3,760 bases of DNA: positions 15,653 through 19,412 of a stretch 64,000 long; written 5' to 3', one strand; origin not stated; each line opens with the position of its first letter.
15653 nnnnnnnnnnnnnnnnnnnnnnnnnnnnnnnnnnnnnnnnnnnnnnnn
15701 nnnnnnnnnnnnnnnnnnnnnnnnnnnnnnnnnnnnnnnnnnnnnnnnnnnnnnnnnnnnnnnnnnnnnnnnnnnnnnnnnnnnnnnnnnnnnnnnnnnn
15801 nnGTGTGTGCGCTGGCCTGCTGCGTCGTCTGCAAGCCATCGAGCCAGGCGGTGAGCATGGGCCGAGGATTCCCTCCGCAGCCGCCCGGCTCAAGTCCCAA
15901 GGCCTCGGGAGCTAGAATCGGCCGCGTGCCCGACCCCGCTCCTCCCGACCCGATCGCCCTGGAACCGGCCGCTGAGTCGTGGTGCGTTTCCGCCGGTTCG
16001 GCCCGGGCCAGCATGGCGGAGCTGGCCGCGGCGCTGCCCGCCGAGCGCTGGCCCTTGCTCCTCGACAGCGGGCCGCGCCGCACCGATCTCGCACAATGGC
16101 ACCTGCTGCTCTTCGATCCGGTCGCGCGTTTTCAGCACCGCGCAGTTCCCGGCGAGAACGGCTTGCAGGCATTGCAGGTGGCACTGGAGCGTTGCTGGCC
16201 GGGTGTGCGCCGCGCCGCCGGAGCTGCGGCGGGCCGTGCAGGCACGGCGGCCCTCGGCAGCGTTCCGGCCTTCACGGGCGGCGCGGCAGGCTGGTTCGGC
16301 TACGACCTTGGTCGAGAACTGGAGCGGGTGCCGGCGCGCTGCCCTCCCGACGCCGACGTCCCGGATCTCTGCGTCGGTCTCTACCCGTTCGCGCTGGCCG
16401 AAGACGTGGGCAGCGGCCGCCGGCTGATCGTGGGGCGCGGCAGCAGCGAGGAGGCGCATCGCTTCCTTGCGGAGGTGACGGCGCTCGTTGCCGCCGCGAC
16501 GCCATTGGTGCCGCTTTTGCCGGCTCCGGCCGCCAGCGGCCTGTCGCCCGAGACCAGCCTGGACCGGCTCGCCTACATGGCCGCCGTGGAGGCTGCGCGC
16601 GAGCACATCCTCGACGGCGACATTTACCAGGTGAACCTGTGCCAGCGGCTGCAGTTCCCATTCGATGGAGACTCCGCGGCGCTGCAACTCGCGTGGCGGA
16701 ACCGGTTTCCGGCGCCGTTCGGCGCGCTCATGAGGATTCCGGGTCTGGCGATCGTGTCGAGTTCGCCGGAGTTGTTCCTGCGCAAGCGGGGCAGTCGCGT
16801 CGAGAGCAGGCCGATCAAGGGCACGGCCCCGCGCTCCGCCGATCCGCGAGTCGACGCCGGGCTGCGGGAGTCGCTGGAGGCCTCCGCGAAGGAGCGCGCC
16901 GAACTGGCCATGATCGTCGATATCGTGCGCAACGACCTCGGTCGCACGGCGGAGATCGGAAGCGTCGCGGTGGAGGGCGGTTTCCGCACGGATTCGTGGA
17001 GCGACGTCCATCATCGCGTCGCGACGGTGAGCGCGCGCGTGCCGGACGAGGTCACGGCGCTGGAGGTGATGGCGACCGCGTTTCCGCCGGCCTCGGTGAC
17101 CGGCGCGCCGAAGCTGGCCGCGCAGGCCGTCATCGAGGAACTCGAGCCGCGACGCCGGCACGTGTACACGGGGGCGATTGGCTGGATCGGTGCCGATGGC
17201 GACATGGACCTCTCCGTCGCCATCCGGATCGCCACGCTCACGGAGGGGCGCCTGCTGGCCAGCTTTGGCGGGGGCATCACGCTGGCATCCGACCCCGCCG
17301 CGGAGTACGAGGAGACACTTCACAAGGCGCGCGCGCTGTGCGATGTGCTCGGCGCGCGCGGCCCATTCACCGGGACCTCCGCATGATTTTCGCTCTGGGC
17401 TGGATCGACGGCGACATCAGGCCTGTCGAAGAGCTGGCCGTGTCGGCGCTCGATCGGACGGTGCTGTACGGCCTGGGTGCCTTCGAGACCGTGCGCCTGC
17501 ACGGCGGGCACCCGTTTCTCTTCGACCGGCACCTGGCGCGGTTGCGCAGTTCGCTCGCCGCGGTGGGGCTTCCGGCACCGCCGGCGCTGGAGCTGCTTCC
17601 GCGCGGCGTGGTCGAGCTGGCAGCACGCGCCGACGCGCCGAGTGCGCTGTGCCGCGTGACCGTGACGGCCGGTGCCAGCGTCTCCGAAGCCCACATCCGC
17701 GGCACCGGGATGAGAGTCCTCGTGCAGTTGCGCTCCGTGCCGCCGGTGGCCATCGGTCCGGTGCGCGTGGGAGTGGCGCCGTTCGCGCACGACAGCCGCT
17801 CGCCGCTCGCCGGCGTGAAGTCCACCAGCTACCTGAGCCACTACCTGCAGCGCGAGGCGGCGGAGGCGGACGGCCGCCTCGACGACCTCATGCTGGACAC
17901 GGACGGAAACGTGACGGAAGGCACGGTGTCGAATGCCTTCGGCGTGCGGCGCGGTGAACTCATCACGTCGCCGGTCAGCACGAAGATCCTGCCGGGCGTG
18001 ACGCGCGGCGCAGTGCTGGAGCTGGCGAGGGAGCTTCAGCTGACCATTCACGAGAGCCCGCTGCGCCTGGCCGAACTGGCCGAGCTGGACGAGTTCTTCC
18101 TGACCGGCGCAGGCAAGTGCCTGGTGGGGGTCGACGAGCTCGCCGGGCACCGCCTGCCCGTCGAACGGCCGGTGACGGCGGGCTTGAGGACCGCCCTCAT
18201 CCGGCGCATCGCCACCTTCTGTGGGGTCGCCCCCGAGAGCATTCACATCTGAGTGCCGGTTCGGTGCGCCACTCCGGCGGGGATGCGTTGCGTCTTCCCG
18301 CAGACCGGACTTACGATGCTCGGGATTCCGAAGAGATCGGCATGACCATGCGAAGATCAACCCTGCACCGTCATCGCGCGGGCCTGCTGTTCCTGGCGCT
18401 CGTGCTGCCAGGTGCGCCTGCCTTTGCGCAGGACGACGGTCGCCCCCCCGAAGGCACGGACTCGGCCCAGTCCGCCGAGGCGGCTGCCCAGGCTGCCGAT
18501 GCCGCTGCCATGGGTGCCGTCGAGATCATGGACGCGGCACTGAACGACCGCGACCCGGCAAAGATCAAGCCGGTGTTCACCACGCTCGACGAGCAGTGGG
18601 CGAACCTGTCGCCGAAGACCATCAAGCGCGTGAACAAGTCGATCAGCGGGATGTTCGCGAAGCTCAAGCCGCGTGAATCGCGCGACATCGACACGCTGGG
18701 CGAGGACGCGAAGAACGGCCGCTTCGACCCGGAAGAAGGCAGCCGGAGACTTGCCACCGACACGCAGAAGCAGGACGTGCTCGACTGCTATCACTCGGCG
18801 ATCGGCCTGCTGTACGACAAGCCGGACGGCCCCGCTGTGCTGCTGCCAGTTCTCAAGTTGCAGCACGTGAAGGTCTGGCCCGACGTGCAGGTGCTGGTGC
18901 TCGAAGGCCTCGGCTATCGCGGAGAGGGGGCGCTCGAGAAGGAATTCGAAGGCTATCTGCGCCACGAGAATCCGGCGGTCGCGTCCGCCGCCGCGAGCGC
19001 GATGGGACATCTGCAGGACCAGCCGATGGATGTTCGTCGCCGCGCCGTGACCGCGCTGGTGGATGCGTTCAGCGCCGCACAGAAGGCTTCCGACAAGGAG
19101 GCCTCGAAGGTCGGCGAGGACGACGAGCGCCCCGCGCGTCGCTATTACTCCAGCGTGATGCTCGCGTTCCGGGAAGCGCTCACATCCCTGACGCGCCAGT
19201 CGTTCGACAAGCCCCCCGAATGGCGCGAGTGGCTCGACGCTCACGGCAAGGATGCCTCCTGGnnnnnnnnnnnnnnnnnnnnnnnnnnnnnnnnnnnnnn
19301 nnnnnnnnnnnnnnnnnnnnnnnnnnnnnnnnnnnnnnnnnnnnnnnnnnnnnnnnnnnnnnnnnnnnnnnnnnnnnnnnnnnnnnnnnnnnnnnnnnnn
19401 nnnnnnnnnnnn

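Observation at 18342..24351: Unknown envelope module fused by GTGA overlaps onto ispA-dxs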

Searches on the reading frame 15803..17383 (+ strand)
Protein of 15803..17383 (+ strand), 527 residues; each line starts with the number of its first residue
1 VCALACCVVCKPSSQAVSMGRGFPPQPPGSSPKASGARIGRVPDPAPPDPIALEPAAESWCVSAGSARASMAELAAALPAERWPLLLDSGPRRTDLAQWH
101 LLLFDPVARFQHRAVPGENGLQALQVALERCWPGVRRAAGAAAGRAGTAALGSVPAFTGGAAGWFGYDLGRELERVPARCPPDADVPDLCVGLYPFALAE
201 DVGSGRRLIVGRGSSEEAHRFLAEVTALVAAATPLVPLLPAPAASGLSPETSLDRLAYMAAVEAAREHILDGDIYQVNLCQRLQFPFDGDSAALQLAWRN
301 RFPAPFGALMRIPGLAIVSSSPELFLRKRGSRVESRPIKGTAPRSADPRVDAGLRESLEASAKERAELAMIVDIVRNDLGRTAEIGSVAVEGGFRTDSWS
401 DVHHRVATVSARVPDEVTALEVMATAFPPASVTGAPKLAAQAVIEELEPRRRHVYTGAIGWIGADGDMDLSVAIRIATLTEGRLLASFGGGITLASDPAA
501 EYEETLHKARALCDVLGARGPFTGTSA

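Call 8: search_protein_families(library=pfam, proteins=[window:15803-17383:+], max_evalue=0.01)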
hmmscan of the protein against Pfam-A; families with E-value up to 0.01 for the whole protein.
window:15803-17383:+ (527 aa): 2 families
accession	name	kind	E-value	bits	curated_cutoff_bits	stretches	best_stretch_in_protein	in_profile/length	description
PF00425.24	Chorismate_bind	-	3.1e-79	266.6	27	1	257-508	4-257/257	chorismate binding enzyme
PF04715.19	Anth_synt_I_N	-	5.8e-08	33.5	23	1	72-195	6-126/140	Anthranilate synthase component I, N terminal region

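Call 9: search_protein_families(library=ncbifam, proteins=[window:15803-17383:+], max_evalue=0.01)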
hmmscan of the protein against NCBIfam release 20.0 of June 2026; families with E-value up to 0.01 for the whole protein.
window:15803-17383:+ (527 aa): 26 families (the best 25 are shown)
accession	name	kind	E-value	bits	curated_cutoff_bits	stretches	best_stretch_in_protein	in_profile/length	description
TIGR01824.1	PabB-clade2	equivalog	4.9e-97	325.4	408.55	1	159-512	1-355/355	aminodeoxychorismate synthase, component I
TIGR00553.1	pabB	equivalog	1.1e-91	307.4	328.4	1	162-511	2-328/329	aminodeoxychorismate synthase component I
TIGR00564.1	trpE_most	equivalog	3.5e-83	280.1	517.7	1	155-515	88-453/455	anthranilate synthase component I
NF006563.0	PRK09070.1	equivalog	7.5e-80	268.7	514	1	71-517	13-445/447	aminodeoxychorismate synthase component I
NF012009.0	PRK15465.1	equivalog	8.8e-79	265.1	622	1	156-510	101-445/453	aminodeoxychorismate synthase component 1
NF005698.0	PRK07508.1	equivalog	4.4e-77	259.2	452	1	248-512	109-375/383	aminodeoxychorismate synthase component I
NF004530.0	PRK05877.1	equivalog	2.4e-71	241.1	383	1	253-515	158-414/425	aminodeoxychorismate synthase component I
TIGR01820.1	TrpE-arch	equivalog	7.5e-69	233.1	512.05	1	156-515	96-447/449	anthranilate synthase component I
NF010086.0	PRK13571.1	equivalog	5.7e-68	229.6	693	1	148-513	113-494/510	anthranilate synthase component I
NF004610.0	PRK05940.1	equivalog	1.1e-64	218.9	568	1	156-517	99-460/467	anthranilate synthase component I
NF010089.0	PRK13574.1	equivalog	2.9e-54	184.7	527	1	250-517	152-419/421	anthranilate synthase component I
NF010081.0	PRK13566.1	equivalog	5.6e-51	173.6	645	1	161-517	159-508/729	anthranilate synthase component I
NF010079.0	PRK13564.1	equivalog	3.4e-48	164.7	471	1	162-514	147-509/521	anthranilate synthase component 1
NF010087.0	PRK13572.1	equivalog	1.4e-45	155.8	580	1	254-517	171-432/435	anthranilate synthase component I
TIGR01815.1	TrpE-clade3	equivalog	8.3e-42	143.1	739.15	1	257-516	235-495/717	anthranilate synthase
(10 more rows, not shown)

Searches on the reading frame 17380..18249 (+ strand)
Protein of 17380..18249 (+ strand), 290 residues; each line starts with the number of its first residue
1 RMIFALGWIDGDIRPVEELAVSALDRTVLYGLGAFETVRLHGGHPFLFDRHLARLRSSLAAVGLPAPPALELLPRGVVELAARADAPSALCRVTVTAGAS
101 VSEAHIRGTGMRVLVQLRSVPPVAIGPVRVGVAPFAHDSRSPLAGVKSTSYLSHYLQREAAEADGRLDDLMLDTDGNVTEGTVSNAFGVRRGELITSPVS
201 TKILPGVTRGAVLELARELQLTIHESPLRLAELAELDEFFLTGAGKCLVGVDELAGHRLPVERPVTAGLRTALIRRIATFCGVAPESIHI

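Call 8: search_protein_families(library=pfam, proteins=[window:17380-18249:+], max_evalue=0.01)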
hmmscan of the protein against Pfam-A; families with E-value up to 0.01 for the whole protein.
window:17380-18249:+ (290 aa): 1 family
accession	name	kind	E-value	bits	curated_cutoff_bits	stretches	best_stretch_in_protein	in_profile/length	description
PF01063.24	Aminotran_4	-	1.2e-49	169.7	28.5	1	33-253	1-222/223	Amino-transferase class IV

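Call 9: search_protein_families(library=ncbifam, proteins=[window:17380-18249:+], max_evalue=0.01)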
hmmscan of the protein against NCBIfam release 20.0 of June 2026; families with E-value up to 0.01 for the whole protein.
window:17380-18249:+ (290 aa): 22 families
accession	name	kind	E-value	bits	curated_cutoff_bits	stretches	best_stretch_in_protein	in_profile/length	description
NF005209.0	PRK06680.1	subfamily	2.9e-34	118.2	320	1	8-271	6-275/286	D-amino-acid transaminase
NF006185.0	PRK08320.1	subfamily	4.1e-32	111.5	363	1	8-258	6-262/292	branched-chain amino acid aminotransferase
NF005146.0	PRK06606.1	equivalog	6.1e-32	110.8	279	1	7-275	9-290/307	branched-chain amino acid transaminase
TIGR01122.1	ilvE_I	equivalog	4.2e-31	108.2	245.55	1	8-258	1-263/298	branched-chain-amino-acid transaminase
NF005800.0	PRK07650.1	equivalog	1.4e-29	103.3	308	1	8-262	4-260/290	aminodeoxychorismate lyase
NF005726.0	PRK07544.1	equivalog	1.8e-27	96.2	396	1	8-260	14-272/295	branched-chain amino acid aminotransferase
TIGR03461.1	pabC_Proteo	equivalog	2.2e-27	95.9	176.85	1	17-258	6-249/262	aminodeoxychorismate lyase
NF004761.0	PRK06092.1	equivalog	1.8e-26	93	260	1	8-260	3-253/268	aminodeoxychorismate lyase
NF009126.0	PRK12479.1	equivalog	5.9e-25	88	518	1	9-257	8-262/299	branched-chain-amino-acid transaminase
TIGR01121.1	D_amino_aminoT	equivalog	6.7e-25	87.8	277.45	1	15-273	10-271/276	D-amino-acid transaminase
NF005888.0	PRK07849.1-3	equivalog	4.5e-23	81.6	273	1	11-274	15-289/298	aminodeoxychorismate lyase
NF005886.0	PRK07849.1-1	equivalog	5.2e-20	71.9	253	1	22-266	29-277/291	aminodeoxychorismate lyase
NF006734.0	PRK09266.1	subfamily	1.9e-19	69.9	202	1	20-273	17-262/270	hypothetical protein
NF009896.0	PRK13356.1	equivalog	1.1e-16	60.8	262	1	8-259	11-266/287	branched-chain amino acid aminotransferase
NF009066.0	PRK12400.1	equivalog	6.5e-16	58.6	538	1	138-256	142-259/290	D-amino-acid transaminase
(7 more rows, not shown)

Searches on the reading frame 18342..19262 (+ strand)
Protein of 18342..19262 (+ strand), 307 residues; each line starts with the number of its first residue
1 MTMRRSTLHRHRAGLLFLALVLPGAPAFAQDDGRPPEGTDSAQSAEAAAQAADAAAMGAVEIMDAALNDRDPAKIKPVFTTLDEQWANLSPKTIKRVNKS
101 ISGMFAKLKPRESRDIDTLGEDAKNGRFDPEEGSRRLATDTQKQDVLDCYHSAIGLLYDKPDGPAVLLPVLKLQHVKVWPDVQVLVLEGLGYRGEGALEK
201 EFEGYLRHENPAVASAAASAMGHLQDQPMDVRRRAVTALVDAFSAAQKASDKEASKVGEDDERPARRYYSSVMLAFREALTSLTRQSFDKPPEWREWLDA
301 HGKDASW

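Call 8: search_protein_families(library=pfam, proteins=[window:18342-19262:+], max_evalue=0.01)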
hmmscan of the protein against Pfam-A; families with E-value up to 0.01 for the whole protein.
window:18342-19262:+ (307 aa): 2 families
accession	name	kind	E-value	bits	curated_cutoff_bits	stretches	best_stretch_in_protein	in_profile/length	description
PF13646.12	HEAT_2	-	7.3e-05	23.4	27.7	1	180-246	14-74/88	HEAT repeats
PF09481.15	CRISPR_Cse1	-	0.0054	16.4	24.7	0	218-298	361-440/450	CRISPR-associated protein Cse1 (CRISPR_cse1)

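Call 9: search_protein_families(library=ncbifam, proteins=[window:18342-19262:+], max_evalue=0.01)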
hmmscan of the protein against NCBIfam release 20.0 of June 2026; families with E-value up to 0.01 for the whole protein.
window:18342-19262:+ (307 aa): 0 families

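Call 19: find_homologous_proteins(query=window:18342-19262:+)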
Query window:18342-19262:+ (307 aa): 9 proteins with E <= 0.001 among 8000 candidates.
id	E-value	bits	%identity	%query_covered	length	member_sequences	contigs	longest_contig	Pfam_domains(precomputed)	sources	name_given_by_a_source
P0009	6.8e-200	680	100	100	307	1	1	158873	-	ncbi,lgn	-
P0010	3.7e-146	504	79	91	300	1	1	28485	PF13646.13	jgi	-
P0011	3.1e-124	432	67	91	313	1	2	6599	-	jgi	jgi:hypothetical protein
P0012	1.4e-117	410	71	82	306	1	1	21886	PF13646.13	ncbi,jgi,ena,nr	ncbi:MAG TPA: HEAT repeat domain-containing protein [Planctomycetota bacterium]|nr:HEAT repeat domai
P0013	2.2e-99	351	63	81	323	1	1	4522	-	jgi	jgi:hypothetical protein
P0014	5.3e-77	277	50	93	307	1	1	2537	-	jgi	jgi:hypothetical protein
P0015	9.7e-72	260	48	93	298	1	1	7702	PF13646.13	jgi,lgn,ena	-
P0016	1.6e-70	256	52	78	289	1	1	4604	PF13646.13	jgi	jgi:hypothetical protein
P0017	3.5e-46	176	39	82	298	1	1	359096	PF13646.13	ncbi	ncbi:MAG: HEAT repeat domain-containing protein [Planctomycetota bacterium]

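Call 23: find_encoding_contigs(protein=P0017, flank=8000, max_places=2)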
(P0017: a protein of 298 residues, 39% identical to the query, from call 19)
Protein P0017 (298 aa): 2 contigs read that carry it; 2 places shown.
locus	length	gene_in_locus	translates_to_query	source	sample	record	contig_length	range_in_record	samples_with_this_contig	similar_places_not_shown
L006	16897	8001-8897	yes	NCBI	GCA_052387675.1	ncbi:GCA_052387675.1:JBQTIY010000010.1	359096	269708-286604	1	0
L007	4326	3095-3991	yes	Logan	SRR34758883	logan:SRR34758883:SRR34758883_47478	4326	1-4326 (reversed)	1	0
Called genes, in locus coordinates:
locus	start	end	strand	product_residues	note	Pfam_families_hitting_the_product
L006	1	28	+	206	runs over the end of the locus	-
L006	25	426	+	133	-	-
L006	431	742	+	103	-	-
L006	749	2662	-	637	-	PF00775:Dioxygenase_C (faint), PF13620:CarboxypepD_reg, PF13715:CarbopepD_reg_2 (faint), PF23193:NOMO_3rd (faint), PF17210:SdrD_B (faint), PF13620:CarboxypepD_reg, PF13620:CarboxypepD_reg (weak), PF13620:CarboxypepD_reg, +5 more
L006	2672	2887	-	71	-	-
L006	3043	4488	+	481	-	PF00515:TPR_1 (faint), PF07719:TPR_2 (faint), PF13181:TPR_8 (faint), PF13424:TPR_12 (faint), PF13432:TPR_16 (weak), PF14559:TPR_19, PF23914:TPR_CcmH_CycH, PF13432:TPR_16 (weak), +9 more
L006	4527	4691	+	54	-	-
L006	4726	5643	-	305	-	PF02899:Phage_int_SAM_1, PF00589:Phage_integrase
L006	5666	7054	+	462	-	PF04715:, PF00425:Chorismate_bind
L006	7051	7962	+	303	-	PF01063:Aminotran_4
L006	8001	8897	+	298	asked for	PF13646:HEAT_2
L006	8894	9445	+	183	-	PF09835:DUF2062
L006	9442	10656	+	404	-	-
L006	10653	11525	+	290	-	PF00348:polyprenyl_synt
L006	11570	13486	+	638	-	PF13292:DXP_synthase_N, PF00676:E1_dh (weak), PF02779:Transket_pyr, PF02780:Transketolase_C, PF17147:PFOR_II (faint)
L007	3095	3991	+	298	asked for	PF13646:HEAT_2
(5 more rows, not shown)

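Call 76: search_solved_structures(query=A2, max_evalue=1)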
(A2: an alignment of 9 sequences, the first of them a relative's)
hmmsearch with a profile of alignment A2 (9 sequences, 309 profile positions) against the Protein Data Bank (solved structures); distinct sequences matched with E-value up to 1: 2.
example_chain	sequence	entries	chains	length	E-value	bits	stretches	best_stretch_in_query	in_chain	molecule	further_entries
6gwc_C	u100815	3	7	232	0.00029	23.4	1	182-260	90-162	iE5 ALPHAREP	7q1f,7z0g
4xl5_C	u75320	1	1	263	0.0054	19.3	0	203-258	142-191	bGFP-A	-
